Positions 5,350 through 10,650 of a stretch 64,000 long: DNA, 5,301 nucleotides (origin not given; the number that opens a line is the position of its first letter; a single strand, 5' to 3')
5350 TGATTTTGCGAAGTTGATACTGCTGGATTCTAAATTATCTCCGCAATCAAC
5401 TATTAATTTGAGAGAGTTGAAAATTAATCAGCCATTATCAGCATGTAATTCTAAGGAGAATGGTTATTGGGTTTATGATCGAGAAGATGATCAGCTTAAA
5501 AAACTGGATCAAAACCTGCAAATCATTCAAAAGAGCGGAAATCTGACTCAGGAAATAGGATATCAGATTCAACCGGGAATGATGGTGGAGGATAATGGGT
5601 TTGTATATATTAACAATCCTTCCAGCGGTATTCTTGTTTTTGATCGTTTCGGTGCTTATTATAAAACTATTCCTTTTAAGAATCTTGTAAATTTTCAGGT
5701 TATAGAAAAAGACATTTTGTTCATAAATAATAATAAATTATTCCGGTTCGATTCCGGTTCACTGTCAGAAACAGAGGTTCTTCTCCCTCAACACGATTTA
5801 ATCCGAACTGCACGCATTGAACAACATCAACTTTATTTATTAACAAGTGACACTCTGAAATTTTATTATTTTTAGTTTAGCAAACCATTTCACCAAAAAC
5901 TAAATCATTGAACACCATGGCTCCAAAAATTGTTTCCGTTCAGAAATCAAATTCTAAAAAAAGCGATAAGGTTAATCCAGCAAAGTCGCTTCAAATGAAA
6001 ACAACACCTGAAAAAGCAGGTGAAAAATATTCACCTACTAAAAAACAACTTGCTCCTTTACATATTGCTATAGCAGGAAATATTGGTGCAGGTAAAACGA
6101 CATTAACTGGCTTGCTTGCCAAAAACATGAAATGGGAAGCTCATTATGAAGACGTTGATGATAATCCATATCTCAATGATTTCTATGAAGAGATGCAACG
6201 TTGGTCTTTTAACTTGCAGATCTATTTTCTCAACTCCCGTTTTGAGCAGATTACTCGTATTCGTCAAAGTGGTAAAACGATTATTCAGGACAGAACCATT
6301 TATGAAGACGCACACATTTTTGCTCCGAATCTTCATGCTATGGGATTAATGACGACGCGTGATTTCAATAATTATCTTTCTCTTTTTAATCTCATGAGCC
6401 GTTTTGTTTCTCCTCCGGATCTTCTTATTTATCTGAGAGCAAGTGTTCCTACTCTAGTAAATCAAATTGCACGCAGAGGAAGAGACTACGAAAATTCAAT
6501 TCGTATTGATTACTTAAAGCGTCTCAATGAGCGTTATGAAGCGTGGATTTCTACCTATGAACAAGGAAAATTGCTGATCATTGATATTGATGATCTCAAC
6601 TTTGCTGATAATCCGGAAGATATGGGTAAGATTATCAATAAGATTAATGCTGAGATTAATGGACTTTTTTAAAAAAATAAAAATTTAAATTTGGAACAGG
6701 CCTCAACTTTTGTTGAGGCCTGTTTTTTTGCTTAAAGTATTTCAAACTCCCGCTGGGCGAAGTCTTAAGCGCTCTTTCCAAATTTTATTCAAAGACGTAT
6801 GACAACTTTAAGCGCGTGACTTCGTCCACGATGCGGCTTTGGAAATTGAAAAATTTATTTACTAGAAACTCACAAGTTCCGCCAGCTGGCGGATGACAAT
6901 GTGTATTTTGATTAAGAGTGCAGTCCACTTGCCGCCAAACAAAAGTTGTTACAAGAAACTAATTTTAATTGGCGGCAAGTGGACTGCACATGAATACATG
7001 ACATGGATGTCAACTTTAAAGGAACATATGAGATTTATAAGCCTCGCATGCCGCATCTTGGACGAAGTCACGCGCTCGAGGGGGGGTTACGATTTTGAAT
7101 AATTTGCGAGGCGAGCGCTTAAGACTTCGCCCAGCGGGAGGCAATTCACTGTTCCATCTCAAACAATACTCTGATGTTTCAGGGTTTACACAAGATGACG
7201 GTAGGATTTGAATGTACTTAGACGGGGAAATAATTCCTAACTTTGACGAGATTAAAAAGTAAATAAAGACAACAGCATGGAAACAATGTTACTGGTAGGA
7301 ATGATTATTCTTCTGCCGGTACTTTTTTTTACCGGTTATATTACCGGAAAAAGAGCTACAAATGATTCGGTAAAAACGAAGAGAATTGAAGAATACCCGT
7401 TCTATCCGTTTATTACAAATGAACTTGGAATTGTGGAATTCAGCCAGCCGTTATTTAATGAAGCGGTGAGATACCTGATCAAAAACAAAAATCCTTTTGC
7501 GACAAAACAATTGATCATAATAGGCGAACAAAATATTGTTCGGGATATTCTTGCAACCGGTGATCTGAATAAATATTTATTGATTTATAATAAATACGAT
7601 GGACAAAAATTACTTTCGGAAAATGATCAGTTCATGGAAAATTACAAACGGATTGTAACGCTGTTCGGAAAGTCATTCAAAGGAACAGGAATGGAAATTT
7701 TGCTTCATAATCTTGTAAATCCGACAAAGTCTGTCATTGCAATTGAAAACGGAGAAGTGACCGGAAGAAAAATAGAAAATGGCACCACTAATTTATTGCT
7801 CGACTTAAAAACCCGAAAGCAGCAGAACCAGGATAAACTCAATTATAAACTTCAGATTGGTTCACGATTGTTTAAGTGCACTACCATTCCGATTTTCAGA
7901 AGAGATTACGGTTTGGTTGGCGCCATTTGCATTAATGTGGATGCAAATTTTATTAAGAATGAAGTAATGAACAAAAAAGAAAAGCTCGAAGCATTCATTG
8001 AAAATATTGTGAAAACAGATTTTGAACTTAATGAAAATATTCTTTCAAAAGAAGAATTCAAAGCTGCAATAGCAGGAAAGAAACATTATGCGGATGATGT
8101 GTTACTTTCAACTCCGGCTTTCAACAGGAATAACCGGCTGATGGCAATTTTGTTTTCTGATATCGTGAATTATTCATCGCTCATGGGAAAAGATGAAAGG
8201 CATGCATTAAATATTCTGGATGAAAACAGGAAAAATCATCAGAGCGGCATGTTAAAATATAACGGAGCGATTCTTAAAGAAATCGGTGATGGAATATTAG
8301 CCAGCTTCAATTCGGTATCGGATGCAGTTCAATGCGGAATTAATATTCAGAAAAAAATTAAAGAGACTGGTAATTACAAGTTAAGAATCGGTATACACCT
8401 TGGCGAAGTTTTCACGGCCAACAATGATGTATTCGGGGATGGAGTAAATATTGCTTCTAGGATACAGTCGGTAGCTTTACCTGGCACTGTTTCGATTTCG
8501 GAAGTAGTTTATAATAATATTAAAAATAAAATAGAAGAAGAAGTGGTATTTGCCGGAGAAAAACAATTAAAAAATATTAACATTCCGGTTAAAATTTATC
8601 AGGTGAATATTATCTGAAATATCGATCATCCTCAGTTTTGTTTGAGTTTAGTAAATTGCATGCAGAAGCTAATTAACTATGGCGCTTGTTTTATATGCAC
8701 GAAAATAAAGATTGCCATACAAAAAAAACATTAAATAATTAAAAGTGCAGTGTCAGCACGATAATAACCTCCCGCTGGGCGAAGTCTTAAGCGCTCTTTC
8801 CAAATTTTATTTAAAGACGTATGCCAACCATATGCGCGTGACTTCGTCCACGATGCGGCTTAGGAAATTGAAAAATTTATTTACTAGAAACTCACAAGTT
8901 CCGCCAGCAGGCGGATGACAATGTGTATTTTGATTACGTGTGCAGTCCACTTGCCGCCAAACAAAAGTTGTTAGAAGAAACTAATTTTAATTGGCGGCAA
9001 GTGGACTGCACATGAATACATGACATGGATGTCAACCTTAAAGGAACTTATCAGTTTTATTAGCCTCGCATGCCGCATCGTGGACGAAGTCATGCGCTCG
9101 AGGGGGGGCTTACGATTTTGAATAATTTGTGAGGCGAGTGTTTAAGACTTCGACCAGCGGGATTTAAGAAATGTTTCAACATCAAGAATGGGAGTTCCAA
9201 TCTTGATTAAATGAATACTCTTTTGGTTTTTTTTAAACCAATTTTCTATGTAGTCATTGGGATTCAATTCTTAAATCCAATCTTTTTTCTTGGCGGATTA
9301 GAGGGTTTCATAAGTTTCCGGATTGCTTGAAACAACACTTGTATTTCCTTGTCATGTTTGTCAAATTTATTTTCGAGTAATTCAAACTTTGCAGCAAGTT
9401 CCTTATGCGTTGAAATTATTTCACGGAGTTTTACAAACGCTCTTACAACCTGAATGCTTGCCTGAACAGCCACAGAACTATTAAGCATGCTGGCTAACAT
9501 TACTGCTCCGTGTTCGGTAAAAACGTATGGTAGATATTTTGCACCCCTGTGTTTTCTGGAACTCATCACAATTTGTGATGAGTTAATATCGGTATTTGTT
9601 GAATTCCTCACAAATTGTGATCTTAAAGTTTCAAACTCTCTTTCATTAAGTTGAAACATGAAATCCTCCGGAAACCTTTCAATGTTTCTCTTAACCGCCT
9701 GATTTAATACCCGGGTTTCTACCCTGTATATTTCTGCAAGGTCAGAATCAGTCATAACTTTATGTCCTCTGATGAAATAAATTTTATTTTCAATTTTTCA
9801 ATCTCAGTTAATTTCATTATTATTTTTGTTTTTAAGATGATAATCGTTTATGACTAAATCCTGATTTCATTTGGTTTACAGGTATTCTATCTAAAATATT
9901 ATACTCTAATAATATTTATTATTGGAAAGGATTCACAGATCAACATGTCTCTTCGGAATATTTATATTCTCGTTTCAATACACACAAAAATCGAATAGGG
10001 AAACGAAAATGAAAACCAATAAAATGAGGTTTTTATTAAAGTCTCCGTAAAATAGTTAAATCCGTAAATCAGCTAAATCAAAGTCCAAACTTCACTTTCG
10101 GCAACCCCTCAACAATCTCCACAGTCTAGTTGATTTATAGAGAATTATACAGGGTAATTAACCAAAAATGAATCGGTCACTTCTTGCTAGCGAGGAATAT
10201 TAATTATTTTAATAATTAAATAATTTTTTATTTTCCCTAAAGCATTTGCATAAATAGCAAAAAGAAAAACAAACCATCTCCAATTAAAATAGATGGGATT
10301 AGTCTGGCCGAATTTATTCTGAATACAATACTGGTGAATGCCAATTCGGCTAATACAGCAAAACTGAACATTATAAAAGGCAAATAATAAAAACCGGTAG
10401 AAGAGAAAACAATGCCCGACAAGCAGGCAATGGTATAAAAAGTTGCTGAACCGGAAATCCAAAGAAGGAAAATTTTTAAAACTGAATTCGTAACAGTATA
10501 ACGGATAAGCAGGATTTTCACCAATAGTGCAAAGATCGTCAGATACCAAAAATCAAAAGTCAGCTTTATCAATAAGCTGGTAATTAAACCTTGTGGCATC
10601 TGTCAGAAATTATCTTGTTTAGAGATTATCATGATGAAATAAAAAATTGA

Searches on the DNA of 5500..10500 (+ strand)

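Call 6: search_rna_families(source=window, start=5500, end=10500, threshold=evalue, max_evalue=1, show_alignments=2)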
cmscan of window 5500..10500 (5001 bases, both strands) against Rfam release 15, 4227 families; matches with E-value up to 1: 6.
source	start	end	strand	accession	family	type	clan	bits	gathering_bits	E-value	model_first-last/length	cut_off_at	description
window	8932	9019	-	RF03812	mir-BART19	Gene; miRNA;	-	39.5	100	1.1e-05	1-93/93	no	mir-BART19 microRNA precursor family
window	6629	6729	+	RF02434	SpF39_sRNA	Gene; sRNA;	-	31.8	60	0.3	1-109/109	no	Streptococcus sRNA SpF39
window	6651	6735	+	RF00121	MicC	Gene; sRNA;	-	29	90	0.27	1-123/123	no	MicC RNA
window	6910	6997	-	RF03812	mir-BART19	Gene; miRNA;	-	28.8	100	0.0087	1-93/93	no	mir-BART19 microRNA precursor family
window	8924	9020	-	RF04202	MIR5380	Gene; miRNA;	-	28.7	150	0.012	1-137/137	no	MIR5380 microRNA precursor family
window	6902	6998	-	RF04202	MIR5380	Gene; miRNA;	-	27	150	0.034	1-137/137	no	MIR5380 microRNA precursor family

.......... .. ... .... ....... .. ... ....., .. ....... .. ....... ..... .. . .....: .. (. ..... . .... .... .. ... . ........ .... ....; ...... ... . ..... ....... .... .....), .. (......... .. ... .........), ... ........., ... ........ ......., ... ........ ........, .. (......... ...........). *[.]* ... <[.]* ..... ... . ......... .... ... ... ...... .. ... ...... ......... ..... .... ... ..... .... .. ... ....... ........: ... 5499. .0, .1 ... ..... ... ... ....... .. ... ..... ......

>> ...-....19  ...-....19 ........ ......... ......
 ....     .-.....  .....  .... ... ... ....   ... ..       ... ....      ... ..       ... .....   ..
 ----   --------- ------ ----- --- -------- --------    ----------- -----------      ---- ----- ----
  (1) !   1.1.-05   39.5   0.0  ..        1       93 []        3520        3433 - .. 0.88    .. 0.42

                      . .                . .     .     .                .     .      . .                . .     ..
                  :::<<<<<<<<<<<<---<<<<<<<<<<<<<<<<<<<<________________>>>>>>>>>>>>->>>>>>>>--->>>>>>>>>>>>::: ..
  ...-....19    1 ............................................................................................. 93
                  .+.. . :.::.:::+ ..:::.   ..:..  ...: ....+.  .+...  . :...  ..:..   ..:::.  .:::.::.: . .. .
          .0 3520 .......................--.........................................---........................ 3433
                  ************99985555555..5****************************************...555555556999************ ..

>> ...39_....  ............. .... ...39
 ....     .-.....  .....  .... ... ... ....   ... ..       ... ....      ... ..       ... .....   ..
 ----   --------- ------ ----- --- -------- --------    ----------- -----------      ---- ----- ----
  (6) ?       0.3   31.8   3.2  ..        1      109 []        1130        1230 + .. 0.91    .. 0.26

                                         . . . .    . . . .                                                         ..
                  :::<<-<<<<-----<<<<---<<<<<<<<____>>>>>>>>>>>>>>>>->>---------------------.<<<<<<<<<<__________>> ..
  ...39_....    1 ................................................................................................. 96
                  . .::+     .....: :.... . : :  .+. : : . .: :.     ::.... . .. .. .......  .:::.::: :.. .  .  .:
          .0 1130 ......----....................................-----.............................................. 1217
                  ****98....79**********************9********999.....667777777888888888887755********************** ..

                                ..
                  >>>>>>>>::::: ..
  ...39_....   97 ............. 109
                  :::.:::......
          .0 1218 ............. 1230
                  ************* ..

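Call 29: search_dna_similar(query=window:6747-7140:+, collection=plasmids, mode=distant, max_evalue=0.01)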
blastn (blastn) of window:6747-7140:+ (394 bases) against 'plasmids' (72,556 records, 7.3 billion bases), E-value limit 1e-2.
No match.

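Call 30: search_dna_similar(query=window:6747-7140:+, collection=phages, mode=distant, max_evalue=0.01)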
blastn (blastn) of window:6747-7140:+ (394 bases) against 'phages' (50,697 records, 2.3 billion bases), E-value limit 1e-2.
No match.

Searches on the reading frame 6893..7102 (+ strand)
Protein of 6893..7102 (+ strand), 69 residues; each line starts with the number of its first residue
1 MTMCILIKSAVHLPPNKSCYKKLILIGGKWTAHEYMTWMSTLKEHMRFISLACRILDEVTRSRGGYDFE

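Call 13: search_protein_families(library=pfam, proteins=[window:6893-7102:+], max_evalue=0.01)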
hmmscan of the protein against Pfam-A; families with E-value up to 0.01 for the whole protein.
window:6893-7102:+ (69 aa): 0 families

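Call 25: find_encoding_contigs(protein=window:6893-7102:+, flank=6000, max_places=10)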
Protein window:6893-7102:+ (69 aa): no gene with exactly this product is on record in the collection.

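Call 26: find_homologous_proteins(query=window:6893-7099:+, max_evalue=0.01)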
Query window:6893-7099:+: no candidate shares three 5-residue words with the query. No homologue found.

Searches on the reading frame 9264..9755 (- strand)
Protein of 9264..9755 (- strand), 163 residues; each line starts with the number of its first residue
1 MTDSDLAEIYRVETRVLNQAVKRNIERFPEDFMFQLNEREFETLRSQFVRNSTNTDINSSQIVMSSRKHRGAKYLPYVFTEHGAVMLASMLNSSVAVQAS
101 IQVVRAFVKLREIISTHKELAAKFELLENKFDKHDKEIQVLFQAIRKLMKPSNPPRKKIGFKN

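Call 13: search_protein_families(library=pfam, proteins=[window:9264-9755:-], max_evalue=0.01)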
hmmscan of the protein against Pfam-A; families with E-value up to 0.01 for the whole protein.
window:9264-9755:- (163 aa): 2 families
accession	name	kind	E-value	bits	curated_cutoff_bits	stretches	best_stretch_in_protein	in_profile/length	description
PF10543.14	ORF6N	-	4.1e-29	101.1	27.8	1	1-90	12-86/86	ORF6N domain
PF09669.15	Phage_pRha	-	8e-05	23.6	29.9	1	47-111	41-90/91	Phage regulatory protein Rha (Phage_pRha)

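Call 31: find_encoding_contigs(protein=window:9264-9755:-, flank=8000, max_places=10)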
Protein window:9264-9755:- (163 aa): 13 contigs read that carry it; 10 places shown.
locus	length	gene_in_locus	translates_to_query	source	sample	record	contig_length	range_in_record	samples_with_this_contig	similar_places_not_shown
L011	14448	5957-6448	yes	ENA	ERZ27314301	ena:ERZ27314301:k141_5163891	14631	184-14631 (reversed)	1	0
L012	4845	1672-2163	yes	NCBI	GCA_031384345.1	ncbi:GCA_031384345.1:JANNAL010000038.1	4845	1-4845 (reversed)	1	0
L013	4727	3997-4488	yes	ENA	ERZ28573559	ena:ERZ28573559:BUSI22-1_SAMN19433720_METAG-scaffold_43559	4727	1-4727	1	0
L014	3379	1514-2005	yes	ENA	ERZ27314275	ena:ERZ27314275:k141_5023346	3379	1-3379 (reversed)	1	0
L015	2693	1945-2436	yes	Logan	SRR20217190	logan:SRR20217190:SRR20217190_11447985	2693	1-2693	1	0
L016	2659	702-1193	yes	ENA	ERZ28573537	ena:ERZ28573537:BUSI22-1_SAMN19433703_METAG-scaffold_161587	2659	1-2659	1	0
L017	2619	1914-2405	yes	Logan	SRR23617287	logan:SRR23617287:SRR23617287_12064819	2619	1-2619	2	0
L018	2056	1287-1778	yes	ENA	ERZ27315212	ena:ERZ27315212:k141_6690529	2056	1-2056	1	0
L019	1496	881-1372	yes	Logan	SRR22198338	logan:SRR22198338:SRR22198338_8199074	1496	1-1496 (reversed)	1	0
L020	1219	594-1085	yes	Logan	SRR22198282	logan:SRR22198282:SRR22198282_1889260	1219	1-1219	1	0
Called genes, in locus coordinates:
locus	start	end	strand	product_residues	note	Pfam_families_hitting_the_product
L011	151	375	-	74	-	-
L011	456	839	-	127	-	-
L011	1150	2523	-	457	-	PF05697:Trigger_N, PF05698:Trigger_C (faint), PF28537:FKBP-like_TF, PF28539:TF_C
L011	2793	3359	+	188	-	PF04542:Sigma70_r2, PF08281:Sigma70_r4_2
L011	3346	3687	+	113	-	-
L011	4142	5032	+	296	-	PF01613:Flavin_Reduct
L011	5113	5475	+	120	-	-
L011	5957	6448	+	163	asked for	PF10543:ORF6N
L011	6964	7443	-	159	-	PF18962:Por_Secre_tail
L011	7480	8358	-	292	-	-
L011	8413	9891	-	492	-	PF18962:Por_Secre_tail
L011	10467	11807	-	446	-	PF08348:PAS_6, PF00211:Guanylate_cyc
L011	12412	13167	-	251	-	PF01712:dNK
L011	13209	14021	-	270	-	-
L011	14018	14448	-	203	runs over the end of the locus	?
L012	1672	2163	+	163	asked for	PF10543:ORF6N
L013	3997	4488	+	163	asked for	PF10543:ORF6N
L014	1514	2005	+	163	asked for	PF10543:ORF6N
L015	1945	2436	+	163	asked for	PF10543:ORF6N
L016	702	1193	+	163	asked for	PF10543:ORF6N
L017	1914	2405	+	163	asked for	PF10543:ORF6N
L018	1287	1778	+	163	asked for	PF10543:ORF6N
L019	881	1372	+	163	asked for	PF10543:ORF6N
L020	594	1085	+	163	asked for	PF10543:ORF6N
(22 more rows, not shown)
